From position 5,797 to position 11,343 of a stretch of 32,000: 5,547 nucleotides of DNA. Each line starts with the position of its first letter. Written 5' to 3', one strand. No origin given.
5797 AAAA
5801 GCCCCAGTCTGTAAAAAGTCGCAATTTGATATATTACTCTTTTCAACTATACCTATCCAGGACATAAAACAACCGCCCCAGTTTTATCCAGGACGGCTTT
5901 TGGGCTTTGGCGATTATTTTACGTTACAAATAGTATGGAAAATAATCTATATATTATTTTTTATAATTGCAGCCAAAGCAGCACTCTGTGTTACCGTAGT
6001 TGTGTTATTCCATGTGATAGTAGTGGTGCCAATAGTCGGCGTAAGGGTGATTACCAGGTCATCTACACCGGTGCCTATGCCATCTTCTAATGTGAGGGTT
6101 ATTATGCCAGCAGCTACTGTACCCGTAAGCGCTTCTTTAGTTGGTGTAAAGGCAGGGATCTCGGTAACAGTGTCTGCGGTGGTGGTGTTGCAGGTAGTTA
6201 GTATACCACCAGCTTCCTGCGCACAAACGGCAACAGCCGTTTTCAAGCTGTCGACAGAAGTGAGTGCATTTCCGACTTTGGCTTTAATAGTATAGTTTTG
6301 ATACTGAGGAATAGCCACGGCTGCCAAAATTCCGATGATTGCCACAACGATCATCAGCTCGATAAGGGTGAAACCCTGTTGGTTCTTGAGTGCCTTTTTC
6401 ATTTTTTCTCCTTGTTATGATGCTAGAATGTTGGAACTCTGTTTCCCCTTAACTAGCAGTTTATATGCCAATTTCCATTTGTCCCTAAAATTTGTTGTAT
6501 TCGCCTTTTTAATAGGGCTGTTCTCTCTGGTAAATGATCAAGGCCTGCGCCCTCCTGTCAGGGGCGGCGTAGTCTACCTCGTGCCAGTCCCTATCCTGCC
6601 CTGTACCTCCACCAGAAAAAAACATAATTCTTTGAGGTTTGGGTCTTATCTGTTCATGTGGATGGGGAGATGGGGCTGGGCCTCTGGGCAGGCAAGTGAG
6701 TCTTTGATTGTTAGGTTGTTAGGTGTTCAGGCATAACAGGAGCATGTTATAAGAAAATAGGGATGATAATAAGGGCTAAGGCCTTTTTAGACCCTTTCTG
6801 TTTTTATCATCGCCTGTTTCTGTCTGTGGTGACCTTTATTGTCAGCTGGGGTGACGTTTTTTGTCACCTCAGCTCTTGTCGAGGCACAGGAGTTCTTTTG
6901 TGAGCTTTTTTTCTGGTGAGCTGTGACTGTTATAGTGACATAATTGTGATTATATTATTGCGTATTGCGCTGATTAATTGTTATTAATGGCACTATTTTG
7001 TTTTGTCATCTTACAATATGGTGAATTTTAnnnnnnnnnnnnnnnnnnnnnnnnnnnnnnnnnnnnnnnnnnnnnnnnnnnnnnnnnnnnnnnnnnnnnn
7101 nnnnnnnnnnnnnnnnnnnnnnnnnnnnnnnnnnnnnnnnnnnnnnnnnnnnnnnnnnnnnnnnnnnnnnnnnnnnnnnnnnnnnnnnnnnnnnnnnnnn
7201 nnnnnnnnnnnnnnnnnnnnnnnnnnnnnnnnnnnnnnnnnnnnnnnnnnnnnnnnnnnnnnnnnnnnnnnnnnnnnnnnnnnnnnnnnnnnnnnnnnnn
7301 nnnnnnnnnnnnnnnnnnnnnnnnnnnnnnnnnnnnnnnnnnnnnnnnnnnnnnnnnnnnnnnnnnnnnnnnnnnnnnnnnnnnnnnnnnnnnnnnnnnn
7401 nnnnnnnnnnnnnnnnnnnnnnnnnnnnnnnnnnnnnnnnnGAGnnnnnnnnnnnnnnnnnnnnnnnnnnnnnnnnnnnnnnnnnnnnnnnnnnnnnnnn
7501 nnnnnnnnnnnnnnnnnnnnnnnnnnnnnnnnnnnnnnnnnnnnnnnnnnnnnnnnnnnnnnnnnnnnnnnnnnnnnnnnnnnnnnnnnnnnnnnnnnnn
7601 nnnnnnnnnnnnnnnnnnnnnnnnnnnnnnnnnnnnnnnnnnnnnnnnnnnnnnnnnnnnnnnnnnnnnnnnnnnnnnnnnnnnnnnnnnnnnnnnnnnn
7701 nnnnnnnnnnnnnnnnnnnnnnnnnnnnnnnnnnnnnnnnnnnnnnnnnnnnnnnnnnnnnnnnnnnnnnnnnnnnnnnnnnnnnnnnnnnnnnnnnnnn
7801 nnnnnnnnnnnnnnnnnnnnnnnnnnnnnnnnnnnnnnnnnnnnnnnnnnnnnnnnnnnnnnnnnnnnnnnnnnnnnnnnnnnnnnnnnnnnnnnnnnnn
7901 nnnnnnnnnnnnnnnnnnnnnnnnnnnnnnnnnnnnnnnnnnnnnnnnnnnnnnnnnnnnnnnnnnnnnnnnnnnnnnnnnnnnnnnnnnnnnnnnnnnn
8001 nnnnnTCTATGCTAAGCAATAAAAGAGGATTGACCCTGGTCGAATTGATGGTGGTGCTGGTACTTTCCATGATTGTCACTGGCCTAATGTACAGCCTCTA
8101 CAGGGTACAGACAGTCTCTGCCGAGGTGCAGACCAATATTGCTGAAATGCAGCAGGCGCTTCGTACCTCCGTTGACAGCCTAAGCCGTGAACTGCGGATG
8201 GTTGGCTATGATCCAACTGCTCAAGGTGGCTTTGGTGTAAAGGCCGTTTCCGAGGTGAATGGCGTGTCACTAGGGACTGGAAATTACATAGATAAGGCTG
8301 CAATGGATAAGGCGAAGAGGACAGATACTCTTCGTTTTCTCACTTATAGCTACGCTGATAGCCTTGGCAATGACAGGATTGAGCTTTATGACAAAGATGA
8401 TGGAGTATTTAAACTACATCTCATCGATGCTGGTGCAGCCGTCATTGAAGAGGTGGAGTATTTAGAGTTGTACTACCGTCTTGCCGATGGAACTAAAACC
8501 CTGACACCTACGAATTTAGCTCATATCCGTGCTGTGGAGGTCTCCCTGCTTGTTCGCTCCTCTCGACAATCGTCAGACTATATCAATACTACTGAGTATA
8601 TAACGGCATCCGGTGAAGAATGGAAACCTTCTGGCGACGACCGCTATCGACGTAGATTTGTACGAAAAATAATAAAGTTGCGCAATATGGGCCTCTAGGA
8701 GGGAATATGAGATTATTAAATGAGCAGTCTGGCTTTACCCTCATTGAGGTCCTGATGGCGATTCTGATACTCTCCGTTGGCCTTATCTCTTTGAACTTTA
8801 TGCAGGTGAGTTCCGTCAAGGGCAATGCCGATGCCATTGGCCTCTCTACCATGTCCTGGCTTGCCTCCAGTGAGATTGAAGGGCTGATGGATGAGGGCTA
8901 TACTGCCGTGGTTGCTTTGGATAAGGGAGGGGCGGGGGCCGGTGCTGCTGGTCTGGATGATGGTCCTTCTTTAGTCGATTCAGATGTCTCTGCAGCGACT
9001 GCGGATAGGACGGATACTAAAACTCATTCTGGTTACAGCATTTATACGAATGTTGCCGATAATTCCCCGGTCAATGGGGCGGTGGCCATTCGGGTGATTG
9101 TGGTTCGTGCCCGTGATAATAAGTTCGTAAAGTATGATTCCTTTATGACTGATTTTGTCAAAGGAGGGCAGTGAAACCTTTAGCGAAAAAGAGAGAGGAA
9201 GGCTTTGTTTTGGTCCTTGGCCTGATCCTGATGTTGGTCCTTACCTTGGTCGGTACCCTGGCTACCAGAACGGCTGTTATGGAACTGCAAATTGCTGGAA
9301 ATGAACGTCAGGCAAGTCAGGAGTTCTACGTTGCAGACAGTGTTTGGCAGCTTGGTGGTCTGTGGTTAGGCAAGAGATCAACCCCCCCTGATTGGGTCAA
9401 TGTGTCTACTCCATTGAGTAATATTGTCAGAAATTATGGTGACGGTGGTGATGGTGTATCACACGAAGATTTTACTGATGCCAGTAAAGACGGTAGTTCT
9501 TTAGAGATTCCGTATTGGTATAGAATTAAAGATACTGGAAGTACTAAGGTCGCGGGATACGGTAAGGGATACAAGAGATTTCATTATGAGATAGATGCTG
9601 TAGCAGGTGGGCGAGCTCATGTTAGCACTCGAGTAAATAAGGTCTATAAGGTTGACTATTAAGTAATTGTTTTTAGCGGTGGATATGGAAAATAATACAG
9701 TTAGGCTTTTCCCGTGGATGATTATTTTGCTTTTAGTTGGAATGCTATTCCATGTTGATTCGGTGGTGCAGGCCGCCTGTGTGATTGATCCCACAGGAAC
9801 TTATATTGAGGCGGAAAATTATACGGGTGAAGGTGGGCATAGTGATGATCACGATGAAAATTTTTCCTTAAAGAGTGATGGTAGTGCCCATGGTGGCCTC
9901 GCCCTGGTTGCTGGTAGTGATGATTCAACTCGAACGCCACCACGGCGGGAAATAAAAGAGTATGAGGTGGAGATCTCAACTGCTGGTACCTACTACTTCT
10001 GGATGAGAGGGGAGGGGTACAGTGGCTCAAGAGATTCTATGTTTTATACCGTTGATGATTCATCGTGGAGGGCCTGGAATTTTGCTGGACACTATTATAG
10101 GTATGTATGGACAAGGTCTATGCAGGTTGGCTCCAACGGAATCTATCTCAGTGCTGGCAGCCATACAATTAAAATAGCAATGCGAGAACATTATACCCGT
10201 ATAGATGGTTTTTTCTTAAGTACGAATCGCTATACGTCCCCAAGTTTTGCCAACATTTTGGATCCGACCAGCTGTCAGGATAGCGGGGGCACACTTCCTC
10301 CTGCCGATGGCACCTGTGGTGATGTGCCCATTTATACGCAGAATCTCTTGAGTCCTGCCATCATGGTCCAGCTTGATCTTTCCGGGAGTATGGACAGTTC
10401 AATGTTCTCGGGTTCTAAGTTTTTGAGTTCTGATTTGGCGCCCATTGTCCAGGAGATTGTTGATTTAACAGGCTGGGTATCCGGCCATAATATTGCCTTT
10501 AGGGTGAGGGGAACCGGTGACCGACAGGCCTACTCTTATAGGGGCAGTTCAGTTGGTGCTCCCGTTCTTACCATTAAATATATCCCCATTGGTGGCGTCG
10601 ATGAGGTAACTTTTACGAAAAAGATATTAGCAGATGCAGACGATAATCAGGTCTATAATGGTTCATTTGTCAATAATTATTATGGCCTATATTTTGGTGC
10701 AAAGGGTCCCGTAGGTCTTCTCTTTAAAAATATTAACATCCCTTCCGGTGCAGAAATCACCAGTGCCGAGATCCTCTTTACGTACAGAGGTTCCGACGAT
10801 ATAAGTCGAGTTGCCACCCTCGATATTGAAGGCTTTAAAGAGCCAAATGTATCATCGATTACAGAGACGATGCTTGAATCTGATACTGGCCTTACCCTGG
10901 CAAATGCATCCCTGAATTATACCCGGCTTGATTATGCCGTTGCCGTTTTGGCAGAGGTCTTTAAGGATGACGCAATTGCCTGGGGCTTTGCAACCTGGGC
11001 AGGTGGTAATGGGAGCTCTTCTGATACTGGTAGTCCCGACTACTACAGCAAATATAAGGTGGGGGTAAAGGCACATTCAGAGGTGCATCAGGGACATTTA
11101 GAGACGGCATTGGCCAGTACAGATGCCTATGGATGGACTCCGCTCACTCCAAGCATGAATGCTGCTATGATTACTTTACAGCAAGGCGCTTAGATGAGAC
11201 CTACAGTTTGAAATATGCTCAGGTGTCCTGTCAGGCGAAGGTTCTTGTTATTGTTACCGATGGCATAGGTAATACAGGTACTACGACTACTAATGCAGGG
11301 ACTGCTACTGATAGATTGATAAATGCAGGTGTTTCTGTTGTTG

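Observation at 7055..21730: Two convergent, paralogous minor-pilin/PilY1 operons with permuted gene order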

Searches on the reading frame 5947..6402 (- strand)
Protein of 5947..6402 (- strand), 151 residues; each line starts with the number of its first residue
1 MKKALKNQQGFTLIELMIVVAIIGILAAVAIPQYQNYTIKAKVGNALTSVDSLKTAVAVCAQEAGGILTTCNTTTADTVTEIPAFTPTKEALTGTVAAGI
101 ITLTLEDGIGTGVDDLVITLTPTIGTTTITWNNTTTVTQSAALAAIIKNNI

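Call 7: search_protein_families(library=pfam, max_evalue=0.001, proteins=[window:5947-6402:-])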
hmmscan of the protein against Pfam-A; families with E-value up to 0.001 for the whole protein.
window:5947-6402:- (151 aa): 2 families
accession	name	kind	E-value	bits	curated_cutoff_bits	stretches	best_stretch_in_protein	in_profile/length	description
PF07963.17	N_methyl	-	6.6e-11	41.8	21.2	1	6-31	2-27/27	Prokaryotic N-terminal methylation motif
PF00114.24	Pilin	-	4.1e-07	31.3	22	1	40-139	2-100/108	Pilin (bacterial filament)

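Call 10: search_protein_families(library=ncbifam, max_evalue=0.01, proteins=[window:5947-6402:-])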
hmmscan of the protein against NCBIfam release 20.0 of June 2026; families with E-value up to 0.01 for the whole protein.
window:5947-6402:- (151 aa): 10 families
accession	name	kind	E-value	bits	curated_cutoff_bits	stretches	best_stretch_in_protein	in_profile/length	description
NF007862.0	PRK10574.1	equivalog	3.3e-25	88.9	138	1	6-144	2-132/145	prepilin peptidase-dependent pilin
NF041775.1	typeIV_PilA_Myxo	equivalog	2.1e-13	50.8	400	1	8-57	10-59/214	type IV pilin protein PilA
TIGR01710.1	typeII_sec_gspG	equivalog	1.3e-10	41.4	88.85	1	9-61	1-53/134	type II secretion system major pseudopilin GspG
TIGR02532.1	IV_pilin_GFxxxE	domain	4.6e-10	38.9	16.3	1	8-31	1-24/24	prepilin-type N-terminal cleavage/methylation domain-containing protein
TIGR01708.2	typeII_sec_gspH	equivalog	3.9e-08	33.5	80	1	8-35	1-28/169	type II secretion system minor pseudopilin GspH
NF007800.0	PRK10506.1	equivalog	6.8e-07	29.2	158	1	2-46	2-46/163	prepilin peptidase-dependent protein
NF040999.1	pilin_ComGC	equivalog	1.1e-06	28.8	75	1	8-49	1-44/84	competence type IV pilus major pilin ComGC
NF041013.1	T4P_ComGE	equivalog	9.9e-06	25.6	49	1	6-40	1-35/83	competence type IV pilus minor pilin ComGE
TIGR02596.1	TIGR02596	subfamily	6.5e-05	23.1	70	1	11-39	1-29/196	Verru_Chthon cassette protein D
NF007660.0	PRK10332.1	equivalog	0.0063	17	86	0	1-38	1-37/107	prepilin-type N-terminal cleavage/methylation domain-containing protein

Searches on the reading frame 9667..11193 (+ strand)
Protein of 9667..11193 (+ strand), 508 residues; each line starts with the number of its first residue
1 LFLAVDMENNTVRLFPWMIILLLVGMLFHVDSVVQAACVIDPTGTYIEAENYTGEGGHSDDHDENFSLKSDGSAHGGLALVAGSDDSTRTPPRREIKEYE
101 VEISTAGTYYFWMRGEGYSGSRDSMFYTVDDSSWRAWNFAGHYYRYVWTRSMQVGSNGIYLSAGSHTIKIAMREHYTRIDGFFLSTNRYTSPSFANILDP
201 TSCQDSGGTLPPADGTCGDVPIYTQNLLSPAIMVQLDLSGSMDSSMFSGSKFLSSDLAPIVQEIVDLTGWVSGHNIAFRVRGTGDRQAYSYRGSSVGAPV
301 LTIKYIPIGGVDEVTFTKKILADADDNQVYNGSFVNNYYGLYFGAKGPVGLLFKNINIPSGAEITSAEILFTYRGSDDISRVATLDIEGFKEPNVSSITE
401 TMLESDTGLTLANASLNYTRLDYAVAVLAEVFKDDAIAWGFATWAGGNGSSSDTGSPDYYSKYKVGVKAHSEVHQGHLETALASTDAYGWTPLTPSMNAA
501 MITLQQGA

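Call 5: search_protein_families(library=pfam, max_evalue=0.01, proteins=[window:9667-11193:+])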
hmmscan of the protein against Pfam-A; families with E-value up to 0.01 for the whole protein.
window:9667-11193:+ (508 aa): 0 families

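Call 9: search_protein_families(library=ncbifam, max_evalue=0.01, proteins=[window:9667-11193:+])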
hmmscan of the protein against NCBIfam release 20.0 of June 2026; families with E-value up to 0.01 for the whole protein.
window:9667-11193:+ (508 aa): 0 families

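Call 63: predict_structure(alignment_id=A5)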
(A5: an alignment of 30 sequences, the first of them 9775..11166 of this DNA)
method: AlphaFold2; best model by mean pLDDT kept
length: 464 residues; sequences in the alignment: 30
mean_pLDDT: 75.8   pTM: 0.51
mean pLDDT of the five models: 75.8, 75.3, 74.8, 74.3, 73.5
residues with pLDDT >= 90: 174; 70-90: 125; 50-70: 91; < 50: 74
segments of 3 or more residues with pLDDT < 50: 158-192, 406-431, 453-464
pLDDT, mean of each block of 10 residues (from residue 1): 82 85 80 87 86 73 91 93 81 91 86 90 93 90 92 63 41 39 39 52 57 73 95 96 90 90 94 91 93 93 90 96 95 85 67 94 92 65 59 63 47 46 38 59 60 42 34
secondary structure, 60 per line:
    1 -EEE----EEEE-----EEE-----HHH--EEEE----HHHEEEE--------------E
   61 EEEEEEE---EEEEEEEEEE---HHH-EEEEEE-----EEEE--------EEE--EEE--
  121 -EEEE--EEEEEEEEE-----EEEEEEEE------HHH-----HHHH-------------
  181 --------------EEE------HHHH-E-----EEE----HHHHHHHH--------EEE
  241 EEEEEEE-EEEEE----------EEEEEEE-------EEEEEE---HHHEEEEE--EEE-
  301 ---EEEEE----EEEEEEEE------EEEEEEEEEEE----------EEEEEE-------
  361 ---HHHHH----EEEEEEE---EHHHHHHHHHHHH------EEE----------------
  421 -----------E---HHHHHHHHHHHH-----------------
elements in order: E2-4 E9-12 E18-20 E31-34 E42-45 E60-67 E71-80 E88-93 E99-102 E111-113 E116-118 E122-125 E128-136 E142-149 H164-167 E195-197 H204-207 E215-217 H222-229 E238-247 E249-253 E264-270 E278-283 E290-294 E297-299 E304-308 E313-320 E327-337 E348-353 H364-368 E373-379 H384-395 E402-404 H436-447
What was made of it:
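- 9685..11193 (+): PilY1 N-terminal fragment (502 aa): signal peptide, CBM6/35-like β-sandwich, first half of the VWA domain (MIDAS DLSGSM) with an inserted β-sandwich. It ends at an out-of-frame TAG. AlphaFold model with pLDDT 75.8 (call 63).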

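Call 65: fold_search(model_id=the predicted structure, library=pdb)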
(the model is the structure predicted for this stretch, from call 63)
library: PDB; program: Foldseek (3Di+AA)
matches with E <= 10: 1819; with E <= 0.001: 122
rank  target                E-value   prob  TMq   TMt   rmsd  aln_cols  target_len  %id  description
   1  9ju0_BBB              6.2e-08  1.00  0.21  0.12  22.6       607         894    8  C-terminally truncated dextran dextrinase bound with acarbose (released 2025-09-03)
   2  9ju0_CCC              1.3e-07  1.00  0.20  0.11  22.7       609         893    8  C-terminally truncated dextran dextrinase bound with acarbose (released 2025-09-03)
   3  9ju0_AAA              1.3e-07  1.00  0.21  0.11  22.8       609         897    9  C-terminally truncated dextran dextrinase bound with acarbose (released 2025-09-03)
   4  5x7o_A                2.0e-07  1.00  0.23  0.10  17.1       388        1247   14  Crystal structure of Paenibacillus sp. 598K alpha-1,6-glucosyltransferase (released 2017-07-26)
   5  2cdp_A                2.3e-07  1.00  0.23  0.67   5.2       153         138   21  Structure of a CBM6 in complex with neoagarohexaose (released 2006-02-08)
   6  2cdo_C                6.4e-07  1.00  0.24  0.73   3.9       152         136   18  structure of agarase carbohydrate binding module in complex with neoagarohexaose (released 2006-02-16)
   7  6nps_A                7.6e-07  1.00  0.27  0.14   4.2       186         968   16  Crystal structure of GH115 enzyme AxyAgu115A from Amphibacillus xylanus (released 2020-07-15)
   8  5la2_A                7.6e-07  1.00  0.24  0.24   3.9       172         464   17  The mechanism by which arabinoxylanases can recognise highly decorated xylans (released 2016-08-31)
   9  2cdp_D                8.0e-07  1.00  0.22  0.71   4.8       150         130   17  Structure of a CBM6 in complex with neoagarohexaose (released 2006-02-08)
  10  3wnk                  8.9e-07  1.00  0.24  0.16  19.4       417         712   12  Crystal Structure of Bacillus circulans T-3040 cycloisomaltooligosaccharide glucanotransferase (released 2014-02-05)
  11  2cdo_A                9.4e-07  1.00  0.22  0.65   5.4       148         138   22  structure of agarase carbohydrate binding module in complex with neoagarohexaose (released 2006-02-16)
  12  5x7g                  1.1e-06  1.00  0.24  0.16  18.7       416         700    9  Crystal Structure of Paenibacillus sp. 598K cycloisomaltooligosaccharide glucanotransferase (released 2017-04-26)
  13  8w7n                  1.2e-06  1.00  0.24  0.11  25.6       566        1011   10  Crystal structure of the in-cell Cry1Aa purified from Bacillus thuringiensis (released 2024-03-06)
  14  3wnn_A                1.2e-06  1.00  0.24  0.16  17.4       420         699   10  D308A mutant of Bacillus circulans T-3040 cycloisomaltooligosaccharide glucanotransferase complexed with isomaltooctao (released 2014-02-05)
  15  2cdo_B                1.4e-06  1.00  0.24  0.73   3.2       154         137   19  structure of agarase carbohydrate binding module in complex with neoagarohexaose (released 2006-02-16)
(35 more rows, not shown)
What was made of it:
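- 9685..11193 (+): Foldseek matches CBM6 and CBM35 (2CDO, 2CDP, 2W1W) at E 2e-7 to 3e-6, TM 0.65-0.75 on the target (call 65).
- On CBM6/CBM35 carbohydrate-binding modules: The fold matches at E 2e-7 to 3e-6, TM 0.65-0.75 on the target (call 65).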

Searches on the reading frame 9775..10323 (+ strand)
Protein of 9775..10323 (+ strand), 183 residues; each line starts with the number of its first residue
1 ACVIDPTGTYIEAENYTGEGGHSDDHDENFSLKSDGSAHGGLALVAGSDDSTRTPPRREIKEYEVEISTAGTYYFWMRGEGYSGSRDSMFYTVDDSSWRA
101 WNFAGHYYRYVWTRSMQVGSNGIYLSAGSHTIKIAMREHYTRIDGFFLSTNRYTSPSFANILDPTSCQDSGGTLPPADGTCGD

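Call 45: search_protein_families(library=pfam, max_evalue=5, proteins=[window:9775-10323:+])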
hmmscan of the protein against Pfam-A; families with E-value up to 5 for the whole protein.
seq(183 aa): 0 families

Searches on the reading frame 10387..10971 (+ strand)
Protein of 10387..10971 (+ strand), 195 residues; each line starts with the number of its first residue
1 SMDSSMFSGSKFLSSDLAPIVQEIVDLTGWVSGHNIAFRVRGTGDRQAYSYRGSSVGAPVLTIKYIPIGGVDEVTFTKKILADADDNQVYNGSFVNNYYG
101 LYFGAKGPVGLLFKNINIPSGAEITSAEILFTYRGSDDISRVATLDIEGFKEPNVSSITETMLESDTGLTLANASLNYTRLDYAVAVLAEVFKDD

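Call 45: search_protein_families(library=pfam, max_evalue=5, proteins=[window:10387-10971:+])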
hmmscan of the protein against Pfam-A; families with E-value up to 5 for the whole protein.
seq(195 aa): 1 family
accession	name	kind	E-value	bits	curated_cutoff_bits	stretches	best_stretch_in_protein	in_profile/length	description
PF21786.3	Bflower_3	-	0.099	13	34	1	75-95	67-87/125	6-fold beta flower protein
